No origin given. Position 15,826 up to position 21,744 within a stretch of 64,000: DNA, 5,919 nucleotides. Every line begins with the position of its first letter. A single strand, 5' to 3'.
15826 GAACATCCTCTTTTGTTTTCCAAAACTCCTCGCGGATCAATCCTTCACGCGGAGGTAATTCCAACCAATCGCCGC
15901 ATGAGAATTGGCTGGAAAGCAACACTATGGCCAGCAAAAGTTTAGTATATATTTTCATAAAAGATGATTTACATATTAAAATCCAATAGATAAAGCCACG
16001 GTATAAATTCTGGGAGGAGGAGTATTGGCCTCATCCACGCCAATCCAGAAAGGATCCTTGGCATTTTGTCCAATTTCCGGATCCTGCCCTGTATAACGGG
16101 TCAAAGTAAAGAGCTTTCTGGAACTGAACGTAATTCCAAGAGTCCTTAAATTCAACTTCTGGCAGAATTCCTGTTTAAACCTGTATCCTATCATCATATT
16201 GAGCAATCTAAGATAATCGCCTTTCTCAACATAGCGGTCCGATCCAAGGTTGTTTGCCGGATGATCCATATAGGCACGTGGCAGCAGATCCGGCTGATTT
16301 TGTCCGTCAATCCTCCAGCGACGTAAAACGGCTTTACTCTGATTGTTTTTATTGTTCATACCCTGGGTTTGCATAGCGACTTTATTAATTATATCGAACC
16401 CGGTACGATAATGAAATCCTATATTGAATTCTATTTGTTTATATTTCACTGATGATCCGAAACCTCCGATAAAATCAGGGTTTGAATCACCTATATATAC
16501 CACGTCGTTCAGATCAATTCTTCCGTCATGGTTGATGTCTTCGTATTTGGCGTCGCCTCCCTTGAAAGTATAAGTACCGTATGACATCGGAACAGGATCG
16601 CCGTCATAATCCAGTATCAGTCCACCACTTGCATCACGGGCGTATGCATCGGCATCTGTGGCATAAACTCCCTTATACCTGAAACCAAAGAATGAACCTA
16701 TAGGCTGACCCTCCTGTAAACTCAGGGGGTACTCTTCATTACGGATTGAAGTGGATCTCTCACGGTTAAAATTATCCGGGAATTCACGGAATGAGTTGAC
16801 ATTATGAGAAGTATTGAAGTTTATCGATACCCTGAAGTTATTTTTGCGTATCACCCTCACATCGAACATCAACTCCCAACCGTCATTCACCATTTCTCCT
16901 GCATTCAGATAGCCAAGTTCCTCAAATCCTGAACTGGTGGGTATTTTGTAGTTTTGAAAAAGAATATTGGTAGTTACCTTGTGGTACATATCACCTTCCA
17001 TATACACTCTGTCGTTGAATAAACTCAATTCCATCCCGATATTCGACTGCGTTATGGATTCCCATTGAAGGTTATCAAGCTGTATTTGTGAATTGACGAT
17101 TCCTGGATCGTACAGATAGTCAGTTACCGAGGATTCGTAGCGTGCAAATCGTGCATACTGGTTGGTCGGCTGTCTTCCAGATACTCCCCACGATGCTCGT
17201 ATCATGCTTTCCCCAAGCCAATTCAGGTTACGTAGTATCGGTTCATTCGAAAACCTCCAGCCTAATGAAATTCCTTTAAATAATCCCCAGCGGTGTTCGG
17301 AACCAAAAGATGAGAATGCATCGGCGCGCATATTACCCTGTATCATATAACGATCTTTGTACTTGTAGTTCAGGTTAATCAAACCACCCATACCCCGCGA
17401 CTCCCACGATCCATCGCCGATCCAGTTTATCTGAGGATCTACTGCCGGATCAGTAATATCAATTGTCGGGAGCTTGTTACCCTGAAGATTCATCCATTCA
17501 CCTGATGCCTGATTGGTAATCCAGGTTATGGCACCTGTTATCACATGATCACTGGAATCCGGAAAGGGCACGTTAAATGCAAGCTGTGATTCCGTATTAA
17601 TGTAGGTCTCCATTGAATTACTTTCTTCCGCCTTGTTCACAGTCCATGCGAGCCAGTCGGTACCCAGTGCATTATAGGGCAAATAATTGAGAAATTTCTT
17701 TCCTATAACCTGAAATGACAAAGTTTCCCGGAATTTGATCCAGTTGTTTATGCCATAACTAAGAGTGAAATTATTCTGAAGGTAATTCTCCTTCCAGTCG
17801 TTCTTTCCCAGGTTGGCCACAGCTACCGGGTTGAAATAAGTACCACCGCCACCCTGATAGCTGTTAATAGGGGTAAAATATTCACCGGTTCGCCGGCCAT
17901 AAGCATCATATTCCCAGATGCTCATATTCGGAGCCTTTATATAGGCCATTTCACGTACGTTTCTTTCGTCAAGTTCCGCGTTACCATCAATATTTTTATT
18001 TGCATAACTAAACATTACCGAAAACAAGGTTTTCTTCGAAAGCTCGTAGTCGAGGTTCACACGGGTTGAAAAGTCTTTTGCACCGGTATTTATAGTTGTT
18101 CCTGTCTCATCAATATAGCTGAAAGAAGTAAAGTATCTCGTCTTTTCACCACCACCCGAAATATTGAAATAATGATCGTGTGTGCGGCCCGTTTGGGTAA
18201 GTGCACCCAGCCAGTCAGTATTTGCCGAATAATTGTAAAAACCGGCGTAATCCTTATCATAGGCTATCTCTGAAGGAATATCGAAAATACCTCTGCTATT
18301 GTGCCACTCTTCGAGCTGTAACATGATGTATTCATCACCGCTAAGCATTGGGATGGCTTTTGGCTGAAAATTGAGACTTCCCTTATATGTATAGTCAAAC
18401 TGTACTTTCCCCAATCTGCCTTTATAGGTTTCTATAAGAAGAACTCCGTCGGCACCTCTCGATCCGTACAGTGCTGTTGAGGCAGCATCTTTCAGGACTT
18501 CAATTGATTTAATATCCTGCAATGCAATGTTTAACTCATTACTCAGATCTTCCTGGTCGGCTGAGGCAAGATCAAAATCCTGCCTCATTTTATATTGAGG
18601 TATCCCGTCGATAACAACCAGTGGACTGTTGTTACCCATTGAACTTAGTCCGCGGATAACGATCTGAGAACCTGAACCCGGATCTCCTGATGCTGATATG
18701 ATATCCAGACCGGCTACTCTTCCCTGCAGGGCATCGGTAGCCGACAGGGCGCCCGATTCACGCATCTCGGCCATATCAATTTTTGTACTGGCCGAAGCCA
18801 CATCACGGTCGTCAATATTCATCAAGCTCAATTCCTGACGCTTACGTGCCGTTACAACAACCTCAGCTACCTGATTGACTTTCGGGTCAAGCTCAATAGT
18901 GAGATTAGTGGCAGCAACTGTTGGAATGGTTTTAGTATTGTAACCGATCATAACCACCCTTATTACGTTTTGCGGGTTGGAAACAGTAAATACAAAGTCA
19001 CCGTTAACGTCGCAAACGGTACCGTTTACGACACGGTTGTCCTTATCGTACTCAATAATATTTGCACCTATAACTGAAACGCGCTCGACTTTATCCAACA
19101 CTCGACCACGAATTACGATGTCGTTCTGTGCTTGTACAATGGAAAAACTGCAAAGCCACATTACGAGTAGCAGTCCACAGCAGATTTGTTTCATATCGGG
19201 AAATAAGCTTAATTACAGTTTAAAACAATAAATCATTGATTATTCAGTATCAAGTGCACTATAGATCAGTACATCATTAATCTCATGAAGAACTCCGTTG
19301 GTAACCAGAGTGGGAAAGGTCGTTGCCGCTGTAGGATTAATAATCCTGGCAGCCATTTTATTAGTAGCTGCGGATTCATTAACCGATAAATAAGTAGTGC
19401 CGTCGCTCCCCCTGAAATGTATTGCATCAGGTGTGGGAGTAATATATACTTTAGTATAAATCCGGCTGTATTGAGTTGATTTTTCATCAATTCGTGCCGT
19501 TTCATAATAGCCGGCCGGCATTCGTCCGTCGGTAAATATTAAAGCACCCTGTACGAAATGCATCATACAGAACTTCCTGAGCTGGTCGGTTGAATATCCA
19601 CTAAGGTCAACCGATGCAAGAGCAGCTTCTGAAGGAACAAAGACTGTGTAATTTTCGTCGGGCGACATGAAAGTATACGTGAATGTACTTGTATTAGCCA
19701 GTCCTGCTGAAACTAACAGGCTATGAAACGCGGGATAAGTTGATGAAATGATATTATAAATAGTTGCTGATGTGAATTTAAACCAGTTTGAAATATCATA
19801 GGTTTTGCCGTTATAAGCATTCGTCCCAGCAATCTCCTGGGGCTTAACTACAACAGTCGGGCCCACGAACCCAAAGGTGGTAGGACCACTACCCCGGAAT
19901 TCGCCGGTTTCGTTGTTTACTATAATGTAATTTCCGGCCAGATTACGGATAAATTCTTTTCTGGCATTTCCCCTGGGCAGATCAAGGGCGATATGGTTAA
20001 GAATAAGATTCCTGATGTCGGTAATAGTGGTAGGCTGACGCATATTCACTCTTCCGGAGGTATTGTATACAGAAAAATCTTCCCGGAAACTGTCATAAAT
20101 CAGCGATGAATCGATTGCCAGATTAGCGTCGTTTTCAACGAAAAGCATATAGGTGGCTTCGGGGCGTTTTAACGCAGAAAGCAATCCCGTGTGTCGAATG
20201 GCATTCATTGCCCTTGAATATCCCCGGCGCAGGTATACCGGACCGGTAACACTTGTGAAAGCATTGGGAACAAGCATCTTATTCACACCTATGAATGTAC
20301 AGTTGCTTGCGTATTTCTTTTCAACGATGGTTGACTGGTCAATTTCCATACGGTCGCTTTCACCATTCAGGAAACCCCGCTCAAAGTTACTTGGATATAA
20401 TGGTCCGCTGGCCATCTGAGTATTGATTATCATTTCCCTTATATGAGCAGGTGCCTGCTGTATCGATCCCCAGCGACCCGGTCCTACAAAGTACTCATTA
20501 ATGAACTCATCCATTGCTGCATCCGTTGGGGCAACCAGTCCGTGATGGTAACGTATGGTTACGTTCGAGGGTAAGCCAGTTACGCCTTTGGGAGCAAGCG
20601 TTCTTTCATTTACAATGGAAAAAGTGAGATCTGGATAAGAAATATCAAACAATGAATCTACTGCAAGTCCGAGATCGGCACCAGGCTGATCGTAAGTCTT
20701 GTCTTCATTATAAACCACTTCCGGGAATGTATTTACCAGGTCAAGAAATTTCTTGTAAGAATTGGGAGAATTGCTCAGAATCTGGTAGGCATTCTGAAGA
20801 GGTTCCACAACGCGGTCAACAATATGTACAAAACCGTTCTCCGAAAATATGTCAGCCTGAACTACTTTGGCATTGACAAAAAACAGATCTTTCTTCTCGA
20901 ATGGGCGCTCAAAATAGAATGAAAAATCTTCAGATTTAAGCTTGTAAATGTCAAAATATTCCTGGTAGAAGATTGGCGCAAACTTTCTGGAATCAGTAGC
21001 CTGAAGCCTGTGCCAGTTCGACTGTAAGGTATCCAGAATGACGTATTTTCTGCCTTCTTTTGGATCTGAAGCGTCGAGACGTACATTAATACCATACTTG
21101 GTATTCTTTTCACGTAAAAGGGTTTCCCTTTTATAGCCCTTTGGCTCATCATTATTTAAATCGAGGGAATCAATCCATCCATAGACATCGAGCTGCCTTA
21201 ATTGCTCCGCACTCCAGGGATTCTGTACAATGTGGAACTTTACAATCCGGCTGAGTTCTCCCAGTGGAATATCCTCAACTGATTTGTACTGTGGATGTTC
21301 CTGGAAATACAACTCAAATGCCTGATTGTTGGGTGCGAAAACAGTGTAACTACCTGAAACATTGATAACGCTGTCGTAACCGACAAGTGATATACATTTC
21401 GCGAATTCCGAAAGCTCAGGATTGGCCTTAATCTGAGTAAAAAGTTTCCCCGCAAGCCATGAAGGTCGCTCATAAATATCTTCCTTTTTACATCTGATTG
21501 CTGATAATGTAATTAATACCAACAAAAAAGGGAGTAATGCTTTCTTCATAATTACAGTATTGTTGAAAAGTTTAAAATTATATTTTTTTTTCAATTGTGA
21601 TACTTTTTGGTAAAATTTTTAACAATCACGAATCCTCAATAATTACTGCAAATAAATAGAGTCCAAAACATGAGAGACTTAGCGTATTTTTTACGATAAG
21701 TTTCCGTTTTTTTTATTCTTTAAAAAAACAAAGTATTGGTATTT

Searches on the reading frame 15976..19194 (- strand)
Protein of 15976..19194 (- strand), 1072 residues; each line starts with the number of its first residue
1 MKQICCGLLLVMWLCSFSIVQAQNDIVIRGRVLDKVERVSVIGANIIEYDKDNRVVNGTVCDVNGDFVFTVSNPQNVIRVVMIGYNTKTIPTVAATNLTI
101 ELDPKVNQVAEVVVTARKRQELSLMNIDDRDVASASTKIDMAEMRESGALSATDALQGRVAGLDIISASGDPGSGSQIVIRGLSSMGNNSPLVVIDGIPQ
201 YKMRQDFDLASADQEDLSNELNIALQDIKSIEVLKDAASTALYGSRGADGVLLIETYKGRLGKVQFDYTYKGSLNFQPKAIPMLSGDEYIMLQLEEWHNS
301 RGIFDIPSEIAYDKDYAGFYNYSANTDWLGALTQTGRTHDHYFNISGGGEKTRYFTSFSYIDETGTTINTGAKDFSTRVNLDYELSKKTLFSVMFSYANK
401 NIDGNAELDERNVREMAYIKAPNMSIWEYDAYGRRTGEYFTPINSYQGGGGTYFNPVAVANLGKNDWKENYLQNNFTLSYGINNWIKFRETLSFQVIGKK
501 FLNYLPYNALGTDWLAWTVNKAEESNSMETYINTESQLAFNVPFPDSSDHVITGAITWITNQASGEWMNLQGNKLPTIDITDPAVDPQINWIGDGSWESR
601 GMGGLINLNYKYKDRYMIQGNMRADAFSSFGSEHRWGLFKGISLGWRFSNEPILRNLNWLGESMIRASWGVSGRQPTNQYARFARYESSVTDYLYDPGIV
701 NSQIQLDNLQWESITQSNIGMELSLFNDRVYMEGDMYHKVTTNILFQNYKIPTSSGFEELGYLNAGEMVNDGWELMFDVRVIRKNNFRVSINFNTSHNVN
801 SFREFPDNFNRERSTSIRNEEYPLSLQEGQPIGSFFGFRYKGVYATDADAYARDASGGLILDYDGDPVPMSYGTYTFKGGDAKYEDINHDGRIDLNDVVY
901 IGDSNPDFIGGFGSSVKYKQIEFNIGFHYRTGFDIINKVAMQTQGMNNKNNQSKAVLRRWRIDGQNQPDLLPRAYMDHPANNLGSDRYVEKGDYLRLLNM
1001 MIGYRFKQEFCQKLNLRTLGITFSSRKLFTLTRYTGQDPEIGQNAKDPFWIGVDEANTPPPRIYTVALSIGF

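Call 5: search_protein_families(library=pfam, proteins=[window:15976-19194:-], max_evalue=0.001)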
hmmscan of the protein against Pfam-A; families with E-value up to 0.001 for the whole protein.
window:15976-19194:- (1072 aa): 3 families
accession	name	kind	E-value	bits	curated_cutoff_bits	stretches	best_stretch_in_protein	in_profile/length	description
PF07715.20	Plug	-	8.3e-21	74.9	23.9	1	129-251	2-107/107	TonB-dependent Receptor Plug Domain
PF13715.12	CarbopepD_reg_2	-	8.2e-09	35.8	32.2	1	28-114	1-88/88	CarboxypepD_reg-like domain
PF13620.12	CarboxypepD_reg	-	5.9e-06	27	32.3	1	28-95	2-69/82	Carboxypeptidase regulatory-like domain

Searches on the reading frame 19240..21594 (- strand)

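Call 5: search_protein_families(library=pfam, proteins=[window:19240-21594:-], max_evalue=0.001)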
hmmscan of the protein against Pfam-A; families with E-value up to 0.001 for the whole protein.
window:19240-21594:- (784 aa): 1 family
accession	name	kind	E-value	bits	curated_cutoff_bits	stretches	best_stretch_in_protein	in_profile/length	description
PF02469.27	Fasciclin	-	6e-25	88.3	22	2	60-135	2-75/123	Fasciclin domain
